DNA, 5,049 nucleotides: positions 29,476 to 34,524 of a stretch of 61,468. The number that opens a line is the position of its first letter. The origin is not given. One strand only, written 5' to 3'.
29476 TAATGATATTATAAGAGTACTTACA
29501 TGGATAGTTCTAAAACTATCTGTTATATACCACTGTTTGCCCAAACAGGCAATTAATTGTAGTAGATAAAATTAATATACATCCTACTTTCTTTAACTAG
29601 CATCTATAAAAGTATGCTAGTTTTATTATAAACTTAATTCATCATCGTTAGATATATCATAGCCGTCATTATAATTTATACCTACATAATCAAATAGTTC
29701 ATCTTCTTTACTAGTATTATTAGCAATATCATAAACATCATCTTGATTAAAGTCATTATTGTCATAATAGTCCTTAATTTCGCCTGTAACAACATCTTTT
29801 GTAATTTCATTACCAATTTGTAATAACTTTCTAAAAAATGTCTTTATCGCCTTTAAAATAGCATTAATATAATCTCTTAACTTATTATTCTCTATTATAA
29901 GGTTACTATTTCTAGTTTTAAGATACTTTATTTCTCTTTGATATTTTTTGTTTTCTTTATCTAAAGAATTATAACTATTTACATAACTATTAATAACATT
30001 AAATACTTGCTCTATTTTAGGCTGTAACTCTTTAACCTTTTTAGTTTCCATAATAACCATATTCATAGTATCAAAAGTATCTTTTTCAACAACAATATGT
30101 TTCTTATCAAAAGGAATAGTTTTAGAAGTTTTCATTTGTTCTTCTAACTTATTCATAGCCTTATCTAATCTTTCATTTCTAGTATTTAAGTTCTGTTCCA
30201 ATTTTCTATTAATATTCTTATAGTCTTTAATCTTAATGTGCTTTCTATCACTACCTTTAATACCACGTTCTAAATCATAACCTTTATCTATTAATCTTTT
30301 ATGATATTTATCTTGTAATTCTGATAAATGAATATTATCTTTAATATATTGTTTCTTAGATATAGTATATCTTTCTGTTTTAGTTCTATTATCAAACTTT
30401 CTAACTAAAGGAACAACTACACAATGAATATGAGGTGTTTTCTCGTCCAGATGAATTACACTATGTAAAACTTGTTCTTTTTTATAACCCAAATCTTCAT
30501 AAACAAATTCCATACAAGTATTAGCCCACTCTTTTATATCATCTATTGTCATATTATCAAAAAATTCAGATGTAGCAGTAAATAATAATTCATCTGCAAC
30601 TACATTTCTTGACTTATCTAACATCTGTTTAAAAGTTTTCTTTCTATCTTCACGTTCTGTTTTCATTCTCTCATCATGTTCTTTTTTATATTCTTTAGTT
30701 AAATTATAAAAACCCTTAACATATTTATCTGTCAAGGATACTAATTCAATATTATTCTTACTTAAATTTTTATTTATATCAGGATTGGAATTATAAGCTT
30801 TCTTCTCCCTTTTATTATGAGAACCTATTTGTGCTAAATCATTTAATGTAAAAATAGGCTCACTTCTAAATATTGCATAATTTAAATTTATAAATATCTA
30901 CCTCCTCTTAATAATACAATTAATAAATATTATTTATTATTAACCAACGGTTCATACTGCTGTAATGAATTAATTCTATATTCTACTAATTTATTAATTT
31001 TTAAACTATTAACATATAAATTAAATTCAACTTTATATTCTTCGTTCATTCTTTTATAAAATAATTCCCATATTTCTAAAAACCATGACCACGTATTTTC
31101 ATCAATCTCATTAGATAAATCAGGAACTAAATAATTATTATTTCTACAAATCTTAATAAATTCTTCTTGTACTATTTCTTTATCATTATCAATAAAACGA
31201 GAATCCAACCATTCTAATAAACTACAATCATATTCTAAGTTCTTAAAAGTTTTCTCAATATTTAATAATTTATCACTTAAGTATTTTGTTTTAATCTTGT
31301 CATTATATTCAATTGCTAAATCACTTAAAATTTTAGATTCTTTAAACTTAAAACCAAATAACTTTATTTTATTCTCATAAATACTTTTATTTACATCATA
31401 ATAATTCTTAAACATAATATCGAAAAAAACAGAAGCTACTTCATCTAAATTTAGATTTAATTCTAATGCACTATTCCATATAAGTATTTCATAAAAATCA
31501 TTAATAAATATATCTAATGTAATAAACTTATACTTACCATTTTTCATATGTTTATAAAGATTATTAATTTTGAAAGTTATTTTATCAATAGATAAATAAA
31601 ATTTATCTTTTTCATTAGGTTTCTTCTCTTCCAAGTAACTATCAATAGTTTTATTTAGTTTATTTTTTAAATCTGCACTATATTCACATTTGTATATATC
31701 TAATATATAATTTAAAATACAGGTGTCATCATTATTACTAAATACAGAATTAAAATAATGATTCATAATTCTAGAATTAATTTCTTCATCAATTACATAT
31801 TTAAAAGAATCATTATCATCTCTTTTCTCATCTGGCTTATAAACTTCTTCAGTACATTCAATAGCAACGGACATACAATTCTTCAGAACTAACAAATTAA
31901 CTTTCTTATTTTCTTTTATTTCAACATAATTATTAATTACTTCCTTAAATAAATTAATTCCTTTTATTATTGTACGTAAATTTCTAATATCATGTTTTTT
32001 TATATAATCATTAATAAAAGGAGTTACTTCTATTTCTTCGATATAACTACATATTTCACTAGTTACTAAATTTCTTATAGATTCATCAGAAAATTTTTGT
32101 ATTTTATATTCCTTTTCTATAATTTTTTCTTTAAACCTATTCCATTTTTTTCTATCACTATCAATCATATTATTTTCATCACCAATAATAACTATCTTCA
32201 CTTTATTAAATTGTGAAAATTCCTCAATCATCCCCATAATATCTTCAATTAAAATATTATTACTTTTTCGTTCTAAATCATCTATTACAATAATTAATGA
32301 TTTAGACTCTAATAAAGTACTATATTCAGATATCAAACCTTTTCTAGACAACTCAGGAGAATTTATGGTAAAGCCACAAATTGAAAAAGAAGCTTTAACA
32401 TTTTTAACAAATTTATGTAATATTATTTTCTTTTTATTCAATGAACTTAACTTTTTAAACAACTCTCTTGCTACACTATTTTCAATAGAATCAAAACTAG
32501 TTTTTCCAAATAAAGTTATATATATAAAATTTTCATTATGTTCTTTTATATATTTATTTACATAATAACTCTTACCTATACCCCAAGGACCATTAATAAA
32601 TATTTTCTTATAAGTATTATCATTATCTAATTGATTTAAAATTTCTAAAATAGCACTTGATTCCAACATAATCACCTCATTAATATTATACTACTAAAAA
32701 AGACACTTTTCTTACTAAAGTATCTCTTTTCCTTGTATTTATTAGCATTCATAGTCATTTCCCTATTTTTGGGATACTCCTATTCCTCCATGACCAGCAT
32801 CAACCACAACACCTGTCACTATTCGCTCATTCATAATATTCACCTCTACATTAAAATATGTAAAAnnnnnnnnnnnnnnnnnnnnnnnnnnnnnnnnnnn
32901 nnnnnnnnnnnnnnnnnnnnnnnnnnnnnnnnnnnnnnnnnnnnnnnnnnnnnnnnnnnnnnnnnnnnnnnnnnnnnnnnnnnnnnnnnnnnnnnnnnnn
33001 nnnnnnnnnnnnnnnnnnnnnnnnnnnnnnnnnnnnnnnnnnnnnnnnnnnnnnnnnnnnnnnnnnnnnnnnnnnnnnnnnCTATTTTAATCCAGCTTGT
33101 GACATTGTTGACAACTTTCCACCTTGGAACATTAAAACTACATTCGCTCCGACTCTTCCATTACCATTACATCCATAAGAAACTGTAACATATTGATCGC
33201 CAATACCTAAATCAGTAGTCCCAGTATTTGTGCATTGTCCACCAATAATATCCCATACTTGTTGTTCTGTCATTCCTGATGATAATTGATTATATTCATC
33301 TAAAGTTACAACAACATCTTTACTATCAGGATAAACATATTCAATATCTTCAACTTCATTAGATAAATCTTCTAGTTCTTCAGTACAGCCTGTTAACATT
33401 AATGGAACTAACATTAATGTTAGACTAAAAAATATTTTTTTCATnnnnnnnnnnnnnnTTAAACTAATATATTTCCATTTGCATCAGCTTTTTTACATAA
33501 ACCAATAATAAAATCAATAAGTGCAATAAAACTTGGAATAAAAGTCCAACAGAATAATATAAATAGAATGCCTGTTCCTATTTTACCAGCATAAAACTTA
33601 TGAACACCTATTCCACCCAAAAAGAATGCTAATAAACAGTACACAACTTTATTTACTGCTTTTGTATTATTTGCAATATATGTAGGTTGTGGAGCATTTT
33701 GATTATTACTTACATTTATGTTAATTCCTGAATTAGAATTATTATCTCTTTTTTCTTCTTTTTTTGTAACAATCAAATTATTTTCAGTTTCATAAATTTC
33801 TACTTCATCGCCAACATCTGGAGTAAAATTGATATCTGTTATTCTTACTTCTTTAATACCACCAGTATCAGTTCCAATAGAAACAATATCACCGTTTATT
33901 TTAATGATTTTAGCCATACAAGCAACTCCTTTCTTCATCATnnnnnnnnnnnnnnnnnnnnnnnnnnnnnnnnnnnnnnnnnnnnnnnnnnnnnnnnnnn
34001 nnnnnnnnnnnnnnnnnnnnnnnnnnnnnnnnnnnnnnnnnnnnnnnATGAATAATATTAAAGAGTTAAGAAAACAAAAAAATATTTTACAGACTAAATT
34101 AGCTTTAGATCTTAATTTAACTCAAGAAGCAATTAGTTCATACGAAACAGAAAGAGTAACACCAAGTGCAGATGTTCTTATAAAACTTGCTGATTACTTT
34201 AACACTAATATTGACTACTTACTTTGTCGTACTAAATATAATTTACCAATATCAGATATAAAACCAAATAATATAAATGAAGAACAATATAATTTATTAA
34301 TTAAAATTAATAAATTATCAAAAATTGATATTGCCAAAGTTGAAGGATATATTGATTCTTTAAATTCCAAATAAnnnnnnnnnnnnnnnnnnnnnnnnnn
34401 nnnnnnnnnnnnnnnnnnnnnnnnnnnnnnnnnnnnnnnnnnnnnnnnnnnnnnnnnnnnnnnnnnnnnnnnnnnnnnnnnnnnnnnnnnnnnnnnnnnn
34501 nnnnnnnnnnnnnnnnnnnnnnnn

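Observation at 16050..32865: LysM amidase gene split by a 15.2-kb serine-recombinase element; the flanks rejoin into a perfect in-frame gene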

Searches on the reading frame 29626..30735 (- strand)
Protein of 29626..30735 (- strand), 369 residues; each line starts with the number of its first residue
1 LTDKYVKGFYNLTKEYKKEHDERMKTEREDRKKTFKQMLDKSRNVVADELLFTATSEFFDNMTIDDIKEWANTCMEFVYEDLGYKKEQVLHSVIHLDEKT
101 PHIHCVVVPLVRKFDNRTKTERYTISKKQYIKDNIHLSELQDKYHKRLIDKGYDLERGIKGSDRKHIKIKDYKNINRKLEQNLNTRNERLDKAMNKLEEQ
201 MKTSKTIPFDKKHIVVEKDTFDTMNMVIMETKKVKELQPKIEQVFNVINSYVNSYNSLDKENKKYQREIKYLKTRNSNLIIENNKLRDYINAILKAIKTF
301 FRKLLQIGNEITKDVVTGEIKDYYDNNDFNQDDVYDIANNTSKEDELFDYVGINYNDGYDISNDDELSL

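Call 10: search_protein_families(library=pfam, proteins=[window:29626-30735:-], max_evalue=0.01)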
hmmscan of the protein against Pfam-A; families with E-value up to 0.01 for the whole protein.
window:29626-30735:- (369 aa): 1 family
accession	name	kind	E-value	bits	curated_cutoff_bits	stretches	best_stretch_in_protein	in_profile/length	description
PF01076.25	Mob_Pre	-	2.5e-25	89.9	25.5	1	10-174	45-196/196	Plasmid recombination enzyme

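Call 89: search_protein_families(library=phrogs, proteins=[window:29626-30735:-], max_evalue=0.001)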
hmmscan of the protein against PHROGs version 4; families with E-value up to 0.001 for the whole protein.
window:29626-30735:- (369 aa): 0 families

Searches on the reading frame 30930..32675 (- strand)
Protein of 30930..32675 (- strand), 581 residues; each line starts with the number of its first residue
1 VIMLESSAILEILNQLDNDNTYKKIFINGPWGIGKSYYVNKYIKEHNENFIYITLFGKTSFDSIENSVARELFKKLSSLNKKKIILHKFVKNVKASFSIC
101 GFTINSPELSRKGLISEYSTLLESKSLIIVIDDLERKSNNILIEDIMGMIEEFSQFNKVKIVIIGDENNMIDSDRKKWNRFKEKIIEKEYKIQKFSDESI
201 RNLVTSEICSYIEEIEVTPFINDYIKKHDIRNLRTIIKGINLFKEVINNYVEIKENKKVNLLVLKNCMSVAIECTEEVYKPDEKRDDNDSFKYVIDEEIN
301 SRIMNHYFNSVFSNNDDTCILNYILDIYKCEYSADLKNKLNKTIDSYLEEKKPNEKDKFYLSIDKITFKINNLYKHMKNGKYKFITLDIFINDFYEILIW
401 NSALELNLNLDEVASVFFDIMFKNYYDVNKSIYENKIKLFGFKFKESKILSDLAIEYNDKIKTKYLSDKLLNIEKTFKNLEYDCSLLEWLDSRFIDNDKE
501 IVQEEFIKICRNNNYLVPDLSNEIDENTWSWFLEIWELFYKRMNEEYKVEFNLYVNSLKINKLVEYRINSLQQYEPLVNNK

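Call 10: search_protein_families(library=pfam, proteins=[window:30930-32675:-], max_evalue=0.01)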
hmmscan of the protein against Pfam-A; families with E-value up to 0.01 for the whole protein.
window:30930-32675:- (581 aa): 4 families
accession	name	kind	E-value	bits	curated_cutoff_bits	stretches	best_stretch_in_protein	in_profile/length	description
PF07693.20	KAP_NTPase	-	5.6e-14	52.5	20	1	20-240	18-283/293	KAP family P-loop domain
PF13401.12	AAA_22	-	4.5e-07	30.7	27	1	25-166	8-123/130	AAA domain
PF00004.35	AAA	-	0.00027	21.8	21.2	0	27-185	3-127/131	ATPase family associated with various cellular activities (AAA)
PF13173.12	AAA_14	-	0.00081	19.8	27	1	23-83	3-64/129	AAA domain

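Call 21: search_protein_families(library=ncbifam, proteins=[window:30930-32675:-], max_evalue=0.001)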
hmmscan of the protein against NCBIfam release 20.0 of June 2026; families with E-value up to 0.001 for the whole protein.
window:30930-32675:- (581 aa): 0 families

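Call 69: search_protein_families(library=padloc, proteins=[window:30930-32675:-], max_evalue=0.001)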
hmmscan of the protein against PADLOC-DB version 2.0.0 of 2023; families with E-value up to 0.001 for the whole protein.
window:30930-32675:- (581 aa): 3 families
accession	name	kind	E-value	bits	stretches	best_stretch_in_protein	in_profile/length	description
PDLC05031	PDC-S49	-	2.7e-29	100.5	1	25-282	27-289/624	-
PDLC05029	PDC-S49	-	1.3e-19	68.4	1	9-298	11-308/619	-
PDLC02093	Cas5b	-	0.00071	17.8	0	497-567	102-171/177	-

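Call 89: search_protein_families(library=phrogs, proteins=[window:30930-32675:-], max_evalue=0.001)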
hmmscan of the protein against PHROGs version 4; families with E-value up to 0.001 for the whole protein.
window:30930-32675:- (581 aa): 1 family
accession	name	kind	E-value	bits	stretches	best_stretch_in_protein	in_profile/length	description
phrog_4740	-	unknown function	3.6e-24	86.7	1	7-462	4-515/627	-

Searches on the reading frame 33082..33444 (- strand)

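Call 10: search_protein_families(library=pfam, proteins=[window:33082-33444:-], max_evalue=0.01)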
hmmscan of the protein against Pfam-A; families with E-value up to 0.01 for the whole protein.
window:33082-33444:- (120 aa): 1 family
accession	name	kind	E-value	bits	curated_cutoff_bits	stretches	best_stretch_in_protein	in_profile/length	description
PF07467.17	BLIP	-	0.0015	19.5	26.7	1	49-74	3-28/123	Beta-lactamase inhibitor (BLIP)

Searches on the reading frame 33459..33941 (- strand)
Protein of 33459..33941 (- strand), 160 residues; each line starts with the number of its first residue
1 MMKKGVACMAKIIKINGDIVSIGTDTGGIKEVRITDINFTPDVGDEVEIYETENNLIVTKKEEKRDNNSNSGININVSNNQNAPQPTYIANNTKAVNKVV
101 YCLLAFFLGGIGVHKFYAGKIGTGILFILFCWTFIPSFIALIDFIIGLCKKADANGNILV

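Call 10: search_protein_families(library=pfam, proteins=[window:33459-33941:-], max_evalue=0.01)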
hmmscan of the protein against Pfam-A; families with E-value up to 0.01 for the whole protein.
window:33459-33941:- (160 aa): 1 family
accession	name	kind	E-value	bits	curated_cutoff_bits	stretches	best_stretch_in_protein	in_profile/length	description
PF05154.21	TM2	-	2.2e-16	60.2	27.9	1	96-145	3-51/51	TM2 domain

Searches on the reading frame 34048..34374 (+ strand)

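Call 10: search_protein_families(library=pfam, proteins=[window:34048-34374:+], max_evalue=0.01)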
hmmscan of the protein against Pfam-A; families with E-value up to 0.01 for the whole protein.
window:34048-34374:+ (108 aa): 5 families
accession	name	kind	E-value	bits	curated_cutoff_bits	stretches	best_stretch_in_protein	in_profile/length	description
PF01381.28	HTH_3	-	1.4e-14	54.3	23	1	4-58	1-55/55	Helix-turn-helix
PF12844.13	HTH_19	-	1.4e-10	41.4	30.2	1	3-59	3-59/64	Helix-turn-helix domain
PF13443.12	HTH_26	-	1.7e-06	28.6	22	1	3-56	1-55/63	Cro/C1-type HTH DNA-binding domain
PF13560.12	HTH_31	-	0.00012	22.7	27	1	5-53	7-56/64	Helix-turn-helix domain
PF17528.7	HdcB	-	0.0012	19.1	30.4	1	24-86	69-130/174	Histidine decarboxylase maturation protein HdcB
